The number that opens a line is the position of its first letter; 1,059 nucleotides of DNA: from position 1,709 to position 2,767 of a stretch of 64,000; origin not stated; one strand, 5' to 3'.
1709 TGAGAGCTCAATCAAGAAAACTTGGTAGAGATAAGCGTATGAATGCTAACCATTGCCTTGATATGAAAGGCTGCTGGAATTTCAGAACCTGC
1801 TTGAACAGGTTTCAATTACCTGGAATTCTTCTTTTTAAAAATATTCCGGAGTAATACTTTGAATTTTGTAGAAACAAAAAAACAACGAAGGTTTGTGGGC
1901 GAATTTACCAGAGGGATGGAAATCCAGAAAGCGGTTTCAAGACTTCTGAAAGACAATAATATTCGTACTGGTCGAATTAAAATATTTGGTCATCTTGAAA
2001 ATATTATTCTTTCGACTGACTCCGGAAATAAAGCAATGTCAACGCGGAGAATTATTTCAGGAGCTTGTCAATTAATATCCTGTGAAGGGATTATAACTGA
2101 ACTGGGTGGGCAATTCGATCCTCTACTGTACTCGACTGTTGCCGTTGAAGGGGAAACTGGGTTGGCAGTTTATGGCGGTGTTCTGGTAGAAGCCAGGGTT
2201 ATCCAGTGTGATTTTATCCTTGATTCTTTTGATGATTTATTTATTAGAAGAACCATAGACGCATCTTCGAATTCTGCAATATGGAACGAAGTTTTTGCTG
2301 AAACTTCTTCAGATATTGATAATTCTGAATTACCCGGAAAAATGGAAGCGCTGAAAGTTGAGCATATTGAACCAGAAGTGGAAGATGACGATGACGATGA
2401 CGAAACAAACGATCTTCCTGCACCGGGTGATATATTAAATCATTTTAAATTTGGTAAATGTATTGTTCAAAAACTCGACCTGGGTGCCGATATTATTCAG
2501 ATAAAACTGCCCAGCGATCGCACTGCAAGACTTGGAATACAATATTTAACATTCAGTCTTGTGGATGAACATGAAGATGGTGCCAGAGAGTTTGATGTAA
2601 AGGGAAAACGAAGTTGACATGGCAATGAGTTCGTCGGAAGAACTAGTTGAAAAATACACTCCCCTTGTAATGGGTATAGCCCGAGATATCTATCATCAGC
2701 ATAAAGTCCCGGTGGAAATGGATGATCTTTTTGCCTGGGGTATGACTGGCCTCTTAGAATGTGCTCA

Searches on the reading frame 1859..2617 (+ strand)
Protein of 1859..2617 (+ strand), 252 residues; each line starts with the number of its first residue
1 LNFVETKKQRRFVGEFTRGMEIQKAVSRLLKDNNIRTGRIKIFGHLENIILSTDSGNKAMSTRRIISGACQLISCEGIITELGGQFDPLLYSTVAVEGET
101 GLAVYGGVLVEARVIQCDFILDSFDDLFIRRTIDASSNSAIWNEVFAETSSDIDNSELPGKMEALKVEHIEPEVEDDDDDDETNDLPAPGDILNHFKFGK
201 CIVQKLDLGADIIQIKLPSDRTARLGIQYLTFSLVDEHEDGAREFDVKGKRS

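Call 30: search_protein_families(library=pfam, proteins=[window:1859-2617:+], max_evalue=0.0001)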
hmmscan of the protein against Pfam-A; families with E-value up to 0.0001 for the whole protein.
window:1859-2617:+ (252 aa): 1 family
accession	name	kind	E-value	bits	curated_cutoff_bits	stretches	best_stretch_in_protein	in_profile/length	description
PF03479.20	PCC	-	6.9e-07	30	25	1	10-124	1-115/117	Plants and Prokaryotes Conserved (PCC) domain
